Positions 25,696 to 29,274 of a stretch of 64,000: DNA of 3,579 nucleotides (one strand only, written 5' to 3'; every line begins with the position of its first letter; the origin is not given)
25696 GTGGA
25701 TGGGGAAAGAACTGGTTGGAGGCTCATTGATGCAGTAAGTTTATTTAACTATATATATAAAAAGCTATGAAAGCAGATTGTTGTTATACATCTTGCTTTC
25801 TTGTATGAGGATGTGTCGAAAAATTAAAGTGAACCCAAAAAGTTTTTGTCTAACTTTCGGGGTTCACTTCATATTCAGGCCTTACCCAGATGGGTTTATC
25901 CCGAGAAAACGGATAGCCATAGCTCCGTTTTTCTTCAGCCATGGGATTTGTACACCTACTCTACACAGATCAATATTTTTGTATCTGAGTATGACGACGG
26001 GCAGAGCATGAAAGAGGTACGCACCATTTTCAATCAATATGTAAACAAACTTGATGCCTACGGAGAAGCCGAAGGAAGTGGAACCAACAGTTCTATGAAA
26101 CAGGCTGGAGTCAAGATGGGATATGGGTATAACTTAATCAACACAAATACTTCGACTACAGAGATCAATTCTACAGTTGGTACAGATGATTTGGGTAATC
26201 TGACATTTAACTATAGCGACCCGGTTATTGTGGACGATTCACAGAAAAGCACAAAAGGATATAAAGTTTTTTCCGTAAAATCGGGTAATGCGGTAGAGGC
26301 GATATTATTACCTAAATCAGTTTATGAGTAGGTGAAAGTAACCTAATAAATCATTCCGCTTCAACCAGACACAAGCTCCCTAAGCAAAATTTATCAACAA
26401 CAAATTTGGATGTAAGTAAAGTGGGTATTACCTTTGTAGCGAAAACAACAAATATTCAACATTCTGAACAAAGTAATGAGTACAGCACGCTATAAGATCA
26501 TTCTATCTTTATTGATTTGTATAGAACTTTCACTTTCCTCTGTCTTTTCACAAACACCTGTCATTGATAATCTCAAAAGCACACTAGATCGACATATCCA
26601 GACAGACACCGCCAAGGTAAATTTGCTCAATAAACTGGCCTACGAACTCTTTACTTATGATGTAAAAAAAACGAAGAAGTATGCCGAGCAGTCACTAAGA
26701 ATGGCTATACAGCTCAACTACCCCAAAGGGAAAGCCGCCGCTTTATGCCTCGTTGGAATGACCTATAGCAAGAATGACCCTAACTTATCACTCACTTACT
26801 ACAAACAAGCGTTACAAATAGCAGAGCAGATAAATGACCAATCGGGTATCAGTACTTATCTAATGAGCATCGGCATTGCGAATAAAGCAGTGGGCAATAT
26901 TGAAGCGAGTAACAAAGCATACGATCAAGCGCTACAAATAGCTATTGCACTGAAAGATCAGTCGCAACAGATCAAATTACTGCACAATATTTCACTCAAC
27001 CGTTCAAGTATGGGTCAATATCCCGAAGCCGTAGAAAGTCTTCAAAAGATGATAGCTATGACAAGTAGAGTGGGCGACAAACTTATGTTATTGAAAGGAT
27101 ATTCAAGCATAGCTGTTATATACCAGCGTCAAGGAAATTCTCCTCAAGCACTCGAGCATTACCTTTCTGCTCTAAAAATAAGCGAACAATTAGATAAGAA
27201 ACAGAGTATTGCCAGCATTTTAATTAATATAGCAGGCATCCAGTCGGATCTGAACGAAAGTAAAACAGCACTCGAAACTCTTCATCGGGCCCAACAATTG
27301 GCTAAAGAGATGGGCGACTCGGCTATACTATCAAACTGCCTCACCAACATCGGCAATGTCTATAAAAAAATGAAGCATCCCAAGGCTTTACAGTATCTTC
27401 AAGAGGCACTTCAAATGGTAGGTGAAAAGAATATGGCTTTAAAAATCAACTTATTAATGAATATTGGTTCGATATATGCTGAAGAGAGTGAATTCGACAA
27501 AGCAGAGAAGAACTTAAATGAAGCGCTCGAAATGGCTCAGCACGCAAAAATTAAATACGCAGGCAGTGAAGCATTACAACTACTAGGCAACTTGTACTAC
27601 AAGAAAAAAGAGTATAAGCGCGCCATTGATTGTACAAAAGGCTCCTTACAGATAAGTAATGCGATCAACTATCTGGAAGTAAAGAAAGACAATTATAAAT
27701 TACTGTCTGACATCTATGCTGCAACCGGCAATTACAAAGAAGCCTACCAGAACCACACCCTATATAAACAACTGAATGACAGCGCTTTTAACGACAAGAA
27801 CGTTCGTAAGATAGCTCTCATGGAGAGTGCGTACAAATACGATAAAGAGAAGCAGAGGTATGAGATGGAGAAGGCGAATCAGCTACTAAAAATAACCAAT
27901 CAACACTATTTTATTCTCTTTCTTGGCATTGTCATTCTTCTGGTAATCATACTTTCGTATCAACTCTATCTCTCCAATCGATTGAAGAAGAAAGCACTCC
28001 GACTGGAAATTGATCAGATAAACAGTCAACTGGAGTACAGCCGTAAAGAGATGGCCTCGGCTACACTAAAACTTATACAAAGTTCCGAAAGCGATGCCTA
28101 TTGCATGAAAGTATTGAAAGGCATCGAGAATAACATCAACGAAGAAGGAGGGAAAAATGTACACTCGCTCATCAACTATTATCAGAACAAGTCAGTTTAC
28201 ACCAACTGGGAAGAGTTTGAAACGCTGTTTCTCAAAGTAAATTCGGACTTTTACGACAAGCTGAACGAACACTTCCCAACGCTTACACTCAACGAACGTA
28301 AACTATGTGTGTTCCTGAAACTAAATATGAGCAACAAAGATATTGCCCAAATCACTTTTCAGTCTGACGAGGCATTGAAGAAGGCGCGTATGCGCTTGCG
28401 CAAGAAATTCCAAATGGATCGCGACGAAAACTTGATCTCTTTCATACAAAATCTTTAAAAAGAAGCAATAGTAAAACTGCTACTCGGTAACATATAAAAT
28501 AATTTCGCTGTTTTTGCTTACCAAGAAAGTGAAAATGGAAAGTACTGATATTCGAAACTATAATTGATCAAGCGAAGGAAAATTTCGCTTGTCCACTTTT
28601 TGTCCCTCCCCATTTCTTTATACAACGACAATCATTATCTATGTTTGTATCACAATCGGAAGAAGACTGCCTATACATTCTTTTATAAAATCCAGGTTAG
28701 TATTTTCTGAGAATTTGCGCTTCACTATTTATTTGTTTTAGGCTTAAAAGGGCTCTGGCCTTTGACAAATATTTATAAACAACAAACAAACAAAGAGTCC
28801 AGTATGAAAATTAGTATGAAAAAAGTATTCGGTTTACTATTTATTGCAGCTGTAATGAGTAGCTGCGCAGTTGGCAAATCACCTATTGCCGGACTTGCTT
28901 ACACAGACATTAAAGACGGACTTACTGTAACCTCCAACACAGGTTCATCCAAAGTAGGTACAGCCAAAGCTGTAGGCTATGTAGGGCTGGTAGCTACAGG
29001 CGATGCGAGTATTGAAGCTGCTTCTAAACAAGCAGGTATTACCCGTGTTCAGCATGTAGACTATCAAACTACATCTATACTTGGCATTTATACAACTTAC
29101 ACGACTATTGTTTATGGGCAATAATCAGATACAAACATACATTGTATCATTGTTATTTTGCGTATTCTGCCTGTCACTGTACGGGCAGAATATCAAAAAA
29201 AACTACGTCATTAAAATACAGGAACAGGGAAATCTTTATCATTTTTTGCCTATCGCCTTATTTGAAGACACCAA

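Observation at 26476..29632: Candidate one-component signalling module: TPR-LuxR sensor, TRL-like lipoprotein and secreted partner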

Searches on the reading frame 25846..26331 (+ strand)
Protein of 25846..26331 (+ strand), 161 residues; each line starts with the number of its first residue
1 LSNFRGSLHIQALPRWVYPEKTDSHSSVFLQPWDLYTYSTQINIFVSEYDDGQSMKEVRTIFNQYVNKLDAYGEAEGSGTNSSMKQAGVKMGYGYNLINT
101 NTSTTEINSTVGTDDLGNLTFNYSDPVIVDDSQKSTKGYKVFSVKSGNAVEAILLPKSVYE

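Call 3: search_protein_families(library=pfam, proteins=[window:25846-26331:+], max_evalue=0.1)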
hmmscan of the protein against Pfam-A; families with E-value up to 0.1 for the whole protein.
window:25846-26331:+ (161 aa): 1 family
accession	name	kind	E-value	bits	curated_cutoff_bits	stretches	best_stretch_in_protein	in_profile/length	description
PF20958.2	GxGYxYP_N_3rd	-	0.012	16.1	24.4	0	82-122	47-89/91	GxGYxYP third domain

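Call 4: search_protein_families(library=ncbifam, proteins=[window:25846-26331:+], max_evalue=0.1)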
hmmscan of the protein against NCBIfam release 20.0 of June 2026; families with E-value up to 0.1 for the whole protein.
window:25846-26331:+ (161 aa): 0 families

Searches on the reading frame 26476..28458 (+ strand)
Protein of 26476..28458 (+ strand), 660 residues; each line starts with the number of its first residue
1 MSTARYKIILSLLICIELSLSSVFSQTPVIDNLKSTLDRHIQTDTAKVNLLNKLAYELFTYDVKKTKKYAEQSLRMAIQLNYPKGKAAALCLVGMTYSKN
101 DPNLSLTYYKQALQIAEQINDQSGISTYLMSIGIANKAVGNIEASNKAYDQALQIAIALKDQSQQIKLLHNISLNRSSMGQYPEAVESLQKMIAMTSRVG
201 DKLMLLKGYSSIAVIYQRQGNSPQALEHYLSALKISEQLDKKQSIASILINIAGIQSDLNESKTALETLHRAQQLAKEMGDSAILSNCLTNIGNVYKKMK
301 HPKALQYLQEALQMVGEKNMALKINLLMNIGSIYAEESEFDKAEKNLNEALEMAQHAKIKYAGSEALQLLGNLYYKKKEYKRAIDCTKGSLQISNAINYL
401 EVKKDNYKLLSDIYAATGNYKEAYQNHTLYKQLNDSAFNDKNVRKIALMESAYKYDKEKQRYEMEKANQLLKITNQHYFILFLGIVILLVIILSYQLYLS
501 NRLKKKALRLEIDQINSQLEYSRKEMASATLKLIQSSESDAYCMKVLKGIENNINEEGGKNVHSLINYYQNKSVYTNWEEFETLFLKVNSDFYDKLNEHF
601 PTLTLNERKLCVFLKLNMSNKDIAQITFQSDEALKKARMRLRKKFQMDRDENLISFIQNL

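Call 3: search_protein_families(library=pfam, proteins=[window:26476-28458:+], max_evalue=0.1)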
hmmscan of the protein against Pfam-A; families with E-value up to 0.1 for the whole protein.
window:26476-28458:+ (660 aa): 15 families
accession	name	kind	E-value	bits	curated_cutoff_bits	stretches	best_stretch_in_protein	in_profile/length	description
PF13424.12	TPR_12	-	4.1e-36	123.4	30.1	6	209-277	6-76/77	Tetratricopeptide repeat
PF00515.34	TPR_1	-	5.8e-23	80.1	27.8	3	207-237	2-32/34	Tetratricopeptide repeat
PF07719.23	TPR_2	-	2.5e-21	74.4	27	3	365-393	2-30/34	Tetratricopeptide repeat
PF13176.12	TPR_7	-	7.1e-16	57.3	27.9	1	210-241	3-34/36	Tetratricopeptide repeat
PF13374.12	TPR_10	-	8.3e-14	51.5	27.5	1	209-239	5-35/42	Tetratricopeptide repeat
PF13181.12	TPR_8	-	1.1e-12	47.5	25.7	1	326-355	3-32/34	Tetratricopeptide repeat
PF17874.7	TPR_MalT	-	2.7e-09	37.2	45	2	98-278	13-193/336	MalT-like TPR region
PF12862.13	ANAPC5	-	3.3e-06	27.5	23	1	218-293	10-85/91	Anaphase-promoting complex subunit 5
PF13428.12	TPR_14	-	2.4e-05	25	23.5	0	326-353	3-30/44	Tetratricopeptide repeat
PF13432.12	TPR_16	-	6.4e-05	23.8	32.7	1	331-384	4-51/65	Tetratricopeptide repeat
PF13414.12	TPR_11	-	0.00027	21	26.8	0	216-238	4-26/42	TPR repeat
PF13174.12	TPR_6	-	0.0017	19.3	26.3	0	365-385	1-21/33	Tetratricopeptide repeat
PF10345.15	Cohesin_load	-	0.0034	16.3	25.8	1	256-317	150-209/585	Cohesin loading factor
PF17391.7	Urocanase_N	-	0.017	15.4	23.2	1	546-585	19-58/127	Urocanase N-terminal domain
PF23300.3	HEAT_Nup120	-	0.057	13.7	29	0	372-426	93-147/170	Nucleoporin Nup120, HEAT repeats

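Call 4: search_protein_families(library=ncbifam, proteins=[window:26476-28458:+], max_evalue=0.1)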
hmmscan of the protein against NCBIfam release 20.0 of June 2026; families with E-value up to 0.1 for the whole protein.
window:26476-28458:+ (660 aa): 11 families
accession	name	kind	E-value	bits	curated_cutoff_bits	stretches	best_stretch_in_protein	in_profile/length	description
NF053520.1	HK_Porph_FimS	equivalog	3.8e-38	131.1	600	3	291-510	169-387/618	sensor histidine kinase FimS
NF041717.1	HaaA_phane_TPR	equivalog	6.7e-19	67.5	1125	2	46-321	590-868/882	cyclophane-containing RiPP biosynthesis TPR protein HaaT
NF053779.1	BT3442_fam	equivalog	3.1e-13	49.3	940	2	174-400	108-327/563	BT3442 family protein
NF053720.1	NsdA_fam_reg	subfamily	9.3e-12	45.2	75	1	245-316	199-272/432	NsdA family TPR-like regulatory protein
NF053617.1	SARPRegAfsRStmc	equivalog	6.2e-11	41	1430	1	134-403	700-975/986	SARP-family global regulator AfsR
NF002725.1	PRK02603.1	equivalog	7e-07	29.4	143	3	217-298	46-118/173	photosystem I assembly protein Ycf3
NF047558.1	TPR_END_plus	domain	0.00011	22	32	0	250-279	3-32/56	TPR end-of-group domain-containing protein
NF040586.1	FxSxx_TPR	equivalog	0.00054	18.5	300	1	131-315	519-712/830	FxSxx-COOH system tetratricopeptide repeat protein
NF058541.1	SusR_regulator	equivalog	0.0036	16.5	480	1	29-272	24-267/515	SusR family glycan utilization regulator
NF033920.0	C39_PA2778_fam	equivalog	0.051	13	150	0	65-156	170-254/255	PA2778 family cysteine peptidase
TIGR03903.1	TOMM_kin_cyc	equivalog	0.083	10.7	705.75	1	96-285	1074-1257/1267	TOMM system kinase/cyclase fusion protein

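Call 7: find_homologous_proteins(query=window:26476-28458:+)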
Query window:26476-28458:+ (660 aa): 464 proteins with E <= 0.001 among 8000 candidates; the best 120 are listed.
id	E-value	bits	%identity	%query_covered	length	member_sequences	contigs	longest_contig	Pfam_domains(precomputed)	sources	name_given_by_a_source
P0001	0.0e+0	1397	100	100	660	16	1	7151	PF12862.14,PF17874.8,PF00515.35,PF13424.13,PF13176.13,PF13428.13,PF13181.13,PF07719.24,PF13374.13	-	-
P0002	0.0e+0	1165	83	100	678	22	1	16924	PF12862.14,PF17874.8,PF00515.35,PF13424.13,PF13176.13,PF13428.13,PF13181.13,PF07719.24,PF13374.13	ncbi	-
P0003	0.0e+0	1130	81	99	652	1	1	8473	PF12862.14,PF13176.13,PF13428.13,PF13374.13,PF14559.13,PF17874.8,PF00515.35,PF13424.13,PF14938.13,PF13432.13,PF13181.13,PF07719.24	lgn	-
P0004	2.9e-285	965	69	99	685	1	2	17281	PF12862.14,PF17874.8,PF00515.35,PF13424.13,PF13176.13,PF13181.13,PF07719.24,PF13374.13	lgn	-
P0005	2.7e-265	900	65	100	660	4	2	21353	PF12862.14,PF13414.13,PF13176.13,PF13428.13,PF13374.13,PF17874.8,PF00515.35,PF22860.3,PF13424.13,PF28559.1,PF14938.13,PF13432.13,PF13181.13,PF07719.24,PF13174.13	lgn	-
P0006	1.3e-258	877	64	100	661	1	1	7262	PF17874.8,PF00515.35,PF13424.13,PF13176.13,PF13432.13,PF13428.13,PF13181.13,PF07719.24,PF13374.13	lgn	-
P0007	8.1e-252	855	63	100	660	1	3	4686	PF14559.13,PF10516.16,PF17874.8,PF00515.35,PF13424.13,PF13176.13,PF13432.13,PF13428.13,PF13181.13,PF07719.24,PF13374.13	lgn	-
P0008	7.6e-245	832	62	100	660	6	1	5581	PF17874.8,PF23300.4,PF00515.35,PF13424.13,PF13176.13,PF13432.13,PF13428.13,PF13181.13,PF07719.24,PF13374.13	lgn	-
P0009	1.4e-242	825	61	100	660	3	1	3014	PF17874.8,PF00515.35,PF13424.13,PF13176.13,PF14938.13,PF13432.13,PF13428.13,PF13181.13,PF07719.24,PF13374.13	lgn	-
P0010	1.1e-241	822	61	100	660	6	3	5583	PF17874.8,PF00515.35,PF13424.13,PF13176.13,PF07719.24,PF13374.13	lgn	-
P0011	2.5e-241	820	61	100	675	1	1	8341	PF14559.13,PF17874.8,PF00515.35,PF13424.13,PF13176.13,PF13432.13,PF13181.13,PF07719.24,PF13374.13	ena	-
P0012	1.4e-240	818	62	100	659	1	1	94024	PF14559.13,PF17874.8,PF00515.35,PF13424.13,PF13176.13,PF13432.13,PF13181.13,PF07719.24,PF13374.13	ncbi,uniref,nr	ncbi:tetratricopeptide repeat protein [Bacteroides sp.]|uniref:tetratricopeptide repeat protein n=1 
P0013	7.3e-240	816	61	99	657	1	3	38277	PF17874.8,PF00515.35,PF13424.13,PF13176.13,PF13432.13,PF13428.13,PF13181.13,PF07719.24,PF13374.13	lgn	-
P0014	1.2e-237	808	59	100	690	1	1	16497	PF17874.8,PF00515.35,PF12895.14,PF13424.13,PF13176.13,PF13432.13,PF13428.13,PF13181.13,PF07719.24,PF13374.13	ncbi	ncbi:MAG: tetratricopeptide repeat protein, partial [Bacteroidales bacterium]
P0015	5.4e-235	800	60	100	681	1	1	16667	PF12862.14,PF17874.8,PF00515.35,PF13424.13,PF28559.1,PF13176.13,PF13432.13,PF13181.13,PF07719.24,PF13374.13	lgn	-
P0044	1.2e-166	574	45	99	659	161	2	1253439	PF13176.13,PF24885.2,PF13428.13,PF13374.13,PF17874.8,PF00515.35,PF13424.13,PF28559.1,PF14938.13,PF13432.13,PF13181.13,PF07719.24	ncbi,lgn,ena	-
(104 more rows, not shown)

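Call 44: find_encoding_contigs(protein=P0012, flank=5000, max_places=1)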
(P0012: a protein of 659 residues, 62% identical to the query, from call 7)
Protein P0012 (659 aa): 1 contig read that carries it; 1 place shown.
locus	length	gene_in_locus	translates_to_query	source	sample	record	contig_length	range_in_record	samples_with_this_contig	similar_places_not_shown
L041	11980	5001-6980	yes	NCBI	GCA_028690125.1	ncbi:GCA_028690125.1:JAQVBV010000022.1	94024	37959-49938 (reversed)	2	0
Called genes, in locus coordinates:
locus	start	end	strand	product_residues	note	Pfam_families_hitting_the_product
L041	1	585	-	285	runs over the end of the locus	-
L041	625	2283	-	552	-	PF28550:DUF8436, PF00890:FAD_binding_2 (faint), PF01266:DAO (faint), PF01494:FAD_binding_3 (faint), PF03486:HI0933_like, PF07992:Pyr_redox_2 (faint), PF21688:FAD-depend_C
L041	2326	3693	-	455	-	PF18073:Zn_ribbon_LapB, PF13481:AAA_25, PF03796:DnaB_C (faint), PF06745:ATPase (weak), PF13401:AAA_22 (weak), PF13541:ChlI, PF05362:Lon_C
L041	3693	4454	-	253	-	-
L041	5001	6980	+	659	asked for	PF00515:TPR_1 (faint), PF07719:TPR_2 (faint), PF13176:TPR_7 (faint), PF13181:TPR_8 (faint), PF17874:TPR_MalT (weak), PF13424:TPR_12, PF17874:TPR_MalT (weak), PF13424:TPR_12 (weak), +3 more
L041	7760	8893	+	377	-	PF12833:HTH_18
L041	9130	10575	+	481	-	PF13472:Lipase_GDSL_2 (weak)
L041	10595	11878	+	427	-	PF00657:Lipase_GDSL (weak), PF13472:Lipase_GDSL_2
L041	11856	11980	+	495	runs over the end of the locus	PF03062:MBOAT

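Call 45: find_encoding_contigs(protein=P0044, flank=5000, max_places=2)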
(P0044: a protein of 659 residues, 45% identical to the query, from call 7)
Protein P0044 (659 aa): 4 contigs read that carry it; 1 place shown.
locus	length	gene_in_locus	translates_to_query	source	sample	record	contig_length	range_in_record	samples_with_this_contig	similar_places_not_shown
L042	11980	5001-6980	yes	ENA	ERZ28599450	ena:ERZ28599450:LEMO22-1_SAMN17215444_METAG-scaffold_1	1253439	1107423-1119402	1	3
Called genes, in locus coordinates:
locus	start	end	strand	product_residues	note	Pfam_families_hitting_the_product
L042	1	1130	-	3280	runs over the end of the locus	PF03534:SpvB, PF13517:FG-GAP_3 (faint), PF01839:FG-GAP (faint), PF12256:TcdB_toxin_midN, PF05593:RHS_repeat (weak)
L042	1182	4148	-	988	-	PF26628:DUF8202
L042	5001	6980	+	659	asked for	PF24885:TPR_NPHP3, PF13424:TPR_12, PF17874:TPR_MalT, PF13424:TPR_12, PF13374:TPR_10 (weak), PF13424:TPR_12, PF14938:SNAP (weak), PF13424:TPR_12, +8 more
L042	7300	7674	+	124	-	PF04519:Bactofilin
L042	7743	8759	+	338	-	PF17989:ALP_N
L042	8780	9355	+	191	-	PF04519:Bactofilin, PF25084:LbH_EIF2B (faint), PF25087:GMPPB_C (faint)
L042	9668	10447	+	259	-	PF01209:Ubie_methyltran, PF09445:Methyltransf_15 (weak), PF13847:Methyltransf_31, PF08241:Methyltransf_11, PF08242:Methyltransf_12, PF13649:Methyltransf_25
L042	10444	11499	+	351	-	PF03193:RsgA_GTPase, PF00005:ABC_tran (weak), PF01926:MMR_HSR1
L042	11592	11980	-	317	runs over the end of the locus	PF26696:PTL_trimer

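Call 47: find_related_loci(query=A3, collection=genome_contigs, flank=6000)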
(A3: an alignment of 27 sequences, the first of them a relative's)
Query A3 (660 aa) in genome_contigs; peptide patterns used: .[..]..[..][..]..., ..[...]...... (x = any residue, [..] = any of these).
166 stretches matched a pattern; 82 encode a relative of the query (tblastn E <= 1e-3); the best 80 are kept; 79 distinct loci.
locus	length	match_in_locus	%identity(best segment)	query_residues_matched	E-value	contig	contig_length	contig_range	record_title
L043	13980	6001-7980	83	1-660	0e+0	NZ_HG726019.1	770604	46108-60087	Bacteroides neonati strain MS4, whole genome shotgun sequence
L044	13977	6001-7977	61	1-660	0e+0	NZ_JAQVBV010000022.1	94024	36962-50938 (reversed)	MAG: Bacteroides sp. isolate STD2_73 NODE_717_length_94024_cov_11.023377_Sandtown_D2, whole genome shotgun sequence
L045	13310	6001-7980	59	1-660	0e+0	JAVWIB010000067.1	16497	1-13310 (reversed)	MAG: Bacteroidales bacterium isolate CGS1Y2-bin48 NODE_2986_length_16497_cov_5.780805, whole genome shotgun sequence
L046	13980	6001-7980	54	1-660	0e+0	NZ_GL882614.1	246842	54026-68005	Bacteroides fluxus YIT 12057 Scfld13, whole genome shotgun sequence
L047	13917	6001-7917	55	21-660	0e+0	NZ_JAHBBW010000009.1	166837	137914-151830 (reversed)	Bacteroides propionicigenes strain NSJ-90 NSJ-90_ctg009, whole genome shotgun sequence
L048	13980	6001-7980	50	1-660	0e+0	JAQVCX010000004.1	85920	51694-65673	MAG: Parabacteroides sp. isolate STD2_99 NODE_843_length_85920_cov_4.995746_Sandtown_D2, whole genome shotgun sequence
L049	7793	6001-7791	54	9-610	0e+0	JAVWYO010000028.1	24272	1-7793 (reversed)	MAG: Muribaculaceae bacterium isolate CGS5Y1-bin62 NODE_1941_length_24272_cov_8.479085, whole genome shotgun sequence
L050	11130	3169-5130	48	7-660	0e+0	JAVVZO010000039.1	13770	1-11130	MAG: Alistipes sp. isolate CGS10Y3-bin77 NODE_4693_length_13770_cov_55.879183, whole genome shotgun sequence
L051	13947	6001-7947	49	12-660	0e+0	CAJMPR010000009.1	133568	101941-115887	TPA_asm: uncultured bacterium isolate ERR1600605-bin.30 genome assembly, contig: NODE_162_length_133568_cov_67.756840, w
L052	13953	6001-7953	45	6-660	8e-178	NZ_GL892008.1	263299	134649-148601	Dysgonomonas mossii DSM 22836 supercont1.5, whole genome shotgun sequence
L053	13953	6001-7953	45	6-660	9e-177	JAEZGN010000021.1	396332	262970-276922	MAG: Bacteroidetes bacterium isolate OH_CBrB_99 k127_1975001, whole genome shotgun sequence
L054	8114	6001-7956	45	9-660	4e-165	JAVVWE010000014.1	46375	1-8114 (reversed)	MAG: Alistipes sp. isolate CGS10Y2-bin97 NODE_668_length_46375_cov_16.811118, whole genome shotgun sequence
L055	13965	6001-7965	44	5-660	8e-165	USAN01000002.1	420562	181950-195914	uncultured Bacteroides sp. isolate UMGS1534 genome assembly, contig: NODE_3_length_420562_cov_10.116053, whole genome sh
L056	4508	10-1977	41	10-660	2e-155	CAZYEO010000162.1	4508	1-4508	MAG TPA_asm: uncultured Muribaculaceae bacterium isolate SRP335695_co1_119 genome assembly, contig: NODE_9434_length_450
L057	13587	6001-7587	45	140-660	2e-139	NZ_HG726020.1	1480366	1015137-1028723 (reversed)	Bacteroides neonati strain MS4, whole genome shotgun sequence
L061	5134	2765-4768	40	12-660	1e-135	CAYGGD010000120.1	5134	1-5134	MAG TPA_asm: uncultured Muribaculaceae bacterium isolate ERP113451_co2_86 genome assembly, contig: NODE_13513_length_513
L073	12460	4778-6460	37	132-658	5e-97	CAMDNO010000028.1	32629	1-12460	MAG: Porphyromonas cangingivalis isolate MiH-14oct19-69 genome assembly, contig: MiH-14oct19-C2443, whole genome shotgun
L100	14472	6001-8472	30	9-660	1e-62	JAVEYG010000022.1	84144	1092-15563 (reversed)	MAG: Prolixibacteraceae bacterium isolate BF4_24 NODE_769_length_84144_cov_12.033743_Biofilm4, whole genome shotgun sequ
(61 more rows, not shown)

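Call 51: search_protein_families(library=pfam, proteins=[L061:2001-2555:-, L100:8853-9392:+, L073:9035-9568:+], max_evalue=0.1)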
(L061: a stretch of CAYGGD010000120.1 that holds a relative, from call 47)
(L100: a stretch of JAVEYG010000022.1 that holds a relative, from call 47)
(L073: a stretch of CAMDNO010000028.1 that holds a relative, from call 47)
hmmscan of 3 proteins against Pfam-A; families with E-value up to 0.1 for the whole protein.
L061:2001-2555:- (184 aa): 5 families
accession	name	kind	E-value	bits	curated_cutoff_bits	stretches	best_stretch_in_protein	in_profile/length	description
PF13505.12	OMP_b-brl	-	1e-06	29.5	28.7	1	10-173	2-154/175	Outer membrane protein beta-barrel domain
PF20351.4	DUF6646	-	0.041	14.2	27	1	143-174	101-132/158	Family of unknown function (DUF6646)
PF02462.21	Opacity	-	0.047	14.2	21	1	99-171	30-102/126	Opacity family porin protein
PF13568.12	OMP_b-brl_2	-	0.048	14.2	27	1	120-174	12-65/175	Outer membrane protein beta-barrel domain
PF07437.17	YfaZ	-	0.057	13.5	23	0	139-180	88-128/180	YfaZ precursor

L100:8853-9392:+ (179 aa): 2 families
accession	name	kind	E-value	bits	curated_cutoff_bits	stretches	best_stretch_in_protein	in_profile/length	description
PF13505.12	OMP_b-brl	-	0.00018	22.1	28.7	1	8-169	3-155/175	Outer membrane protein beta-barrel domain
PF13568.12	OMP_b-brl_2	-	0.037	14.6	27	1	114-168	12-64/175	Outer membrane protein beta-barrel domain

L073:9035-9568:+ (177 aa): 1 family
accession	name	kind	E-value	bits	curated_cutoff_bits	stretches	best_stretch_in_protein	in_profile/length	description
PF13505.12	OMP_b-brl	-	4.6e-06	27.4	28.7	1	12-161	6-149/175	Outer membrane protein beta-barrel domain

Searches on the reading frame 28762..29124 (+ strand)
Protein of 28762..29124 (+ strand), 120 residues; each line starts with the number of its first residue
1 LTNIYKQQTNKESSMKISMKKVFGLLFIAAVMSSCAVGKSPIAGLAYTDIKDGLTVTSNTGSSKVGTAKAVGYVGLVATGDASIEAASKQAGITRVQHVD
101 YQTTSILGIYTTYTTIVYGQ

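Call 3: search_protein_families(library=pfam, proteins=[window:28762-29124:+], max_evalue=0.1)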
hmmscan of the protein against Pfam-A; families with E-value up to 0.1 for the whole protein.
window:28762-29124:+ (120 aa): 2 families
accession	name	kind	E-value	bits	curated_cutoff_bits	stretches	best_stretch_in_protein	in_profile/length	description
PF13146.11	TRL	-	6e-27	94.2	25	1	44-120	1-77/77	TRL-like protein family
PF13607.11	Succ_CoA_lig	-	0.01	16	27.4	1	59-100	88-129/138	Succinyl-CoA ligase like flavodoxin domain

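Call 4: search_protein_families(library=ncbifam, proteins=[window:28762-29124:+], max_evalue=0.1)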
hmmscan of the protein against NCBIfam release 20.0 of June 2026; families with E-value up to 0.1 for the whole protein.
window:28762-29124:+ (120 aa): 1 family
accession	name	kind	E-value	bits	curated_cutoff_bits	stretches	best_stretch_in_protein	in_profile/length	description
NF047877.1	Lsa14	equivalog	8.7e-12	45.3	120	1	55-119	44-110/110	adhesin Lsa14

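Call 42: search_solved_structures(query=window:28804-29124:+, max_evalue=10)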
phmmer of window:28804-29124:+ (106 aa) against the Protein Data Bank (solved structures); distinct sequences matched with E-value up to 10: 2.
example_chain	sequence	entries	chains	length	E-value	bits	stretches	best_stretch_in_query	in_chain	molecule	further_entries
6nlu_A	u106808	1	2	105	6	10.9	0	44-75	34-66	circularly permuted BMC-H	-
6ner_A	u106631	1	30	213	9.8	10.2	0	48-75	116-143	BMC-H tandem fusion protein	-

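Call 100: search_dna_similar(query=window:28804-29124:+, collection=phages, mode=protein, max_evalue=0.001, max_rows=10)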
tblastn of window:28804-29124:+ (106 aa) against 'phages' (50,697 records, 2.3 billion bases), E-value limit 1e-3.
Records with a match: 1; places in all: 1; records where one place covers at least 80% of the query: 0.
Best place of each record, by identity: <60% 1.
By first word of the organism name: Bacteriophage 1.
By host as written in the record: Helicobacter enhydrae 1.
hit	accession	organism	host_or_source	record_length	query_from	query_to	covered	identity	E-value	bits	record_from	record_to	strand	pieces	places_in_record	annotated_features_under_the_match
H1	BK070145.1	Bacteriophage sp.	Helicobacter enhydrae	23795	10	86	73%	42.5%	1e-5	48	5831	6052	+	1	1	hypothetical protein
